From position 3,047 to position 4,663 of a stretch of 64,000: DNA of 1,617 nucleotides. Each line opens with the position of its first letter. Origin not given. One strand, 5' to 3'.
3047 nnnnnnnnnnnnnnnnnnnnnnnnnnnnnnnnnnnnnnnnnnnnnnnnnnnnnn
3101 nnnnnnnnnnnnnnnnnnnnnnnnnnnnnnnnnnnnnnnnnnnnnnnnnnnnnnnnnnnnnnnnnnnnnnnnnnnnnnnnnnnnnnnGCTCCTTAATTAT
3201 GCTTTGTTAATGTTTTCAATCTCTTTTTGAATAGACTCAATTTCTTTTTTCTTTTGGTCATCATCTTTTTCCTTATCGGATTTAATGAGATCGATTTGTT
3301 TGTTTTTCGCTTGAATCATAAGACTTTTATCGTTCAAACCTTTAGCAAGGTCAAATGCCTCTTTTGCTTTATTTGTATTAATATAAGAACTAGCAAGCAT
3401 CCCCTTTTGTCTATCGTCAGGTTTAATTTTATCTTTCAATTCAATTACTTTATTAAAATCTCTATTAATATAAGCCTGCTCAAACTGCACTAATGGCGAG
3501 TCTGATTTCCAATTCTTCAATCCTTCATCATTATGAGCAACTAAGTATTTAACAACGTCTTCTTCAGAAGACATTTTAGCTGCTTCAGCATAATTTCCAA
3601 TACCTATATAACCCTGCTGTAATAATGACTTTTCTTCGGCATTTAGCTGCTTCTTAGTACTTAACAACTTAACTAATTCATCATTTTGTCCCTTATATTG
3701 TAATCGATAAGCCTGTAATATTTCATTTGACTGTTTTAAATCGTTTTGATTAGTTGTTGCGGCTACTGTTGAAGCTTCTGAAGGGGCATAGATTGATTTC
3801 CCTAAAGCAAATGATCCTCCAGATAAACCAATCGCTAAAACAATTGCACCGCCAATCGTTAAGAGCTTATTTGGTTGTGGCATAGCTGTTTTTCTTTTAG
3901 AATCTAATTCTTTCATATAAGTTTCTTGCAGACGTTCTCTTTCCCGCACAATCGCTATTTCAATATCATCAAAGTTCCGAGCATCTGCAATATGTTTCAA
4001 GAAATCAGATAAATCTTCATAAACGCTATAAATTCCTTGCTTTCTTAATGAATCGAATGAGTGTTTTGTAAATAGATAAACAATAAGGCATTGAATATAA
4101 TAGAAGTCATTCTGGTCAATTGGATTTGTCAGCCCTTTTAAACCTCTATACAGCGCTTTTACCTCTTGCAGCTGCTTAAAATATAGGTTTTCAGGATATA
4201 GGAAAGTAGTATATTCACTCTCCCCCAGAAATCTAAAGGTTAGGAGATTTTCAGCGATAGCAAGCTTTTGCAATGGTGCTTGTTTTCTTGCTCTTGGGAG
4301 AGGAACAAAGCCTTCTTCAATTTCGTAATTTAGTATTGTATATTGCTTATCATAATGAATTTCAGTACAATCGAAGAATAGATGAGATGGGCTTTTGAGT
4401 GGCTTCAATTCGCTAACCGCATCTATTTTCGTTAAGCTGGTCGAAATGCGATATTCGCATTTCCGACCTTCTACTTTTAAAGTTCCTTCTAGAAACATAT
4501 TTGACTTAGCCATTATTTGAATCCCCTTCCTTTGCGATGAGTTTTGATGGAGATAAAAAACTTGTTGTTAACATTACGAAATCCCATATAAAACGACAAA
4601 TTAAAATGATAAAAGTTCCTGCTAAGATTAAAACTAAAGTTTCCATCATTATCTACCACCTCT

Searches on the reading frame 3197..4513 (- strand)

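Call 65: search_protein_families(library=pfam, proteins=[window:3197-4513:-], max_evalue=0.00001)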
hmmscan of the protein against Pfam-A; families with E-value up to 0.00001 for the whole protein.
window:3197-4513:- (438 aa): 1 family
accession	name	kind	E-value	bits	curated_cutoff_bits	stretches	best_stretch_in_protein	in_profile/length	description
PF10140.15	YukC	-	1.4e-26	93.7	27.4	1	25-224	3-202/357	WXG100 protein secretion system (Wss), protein YukC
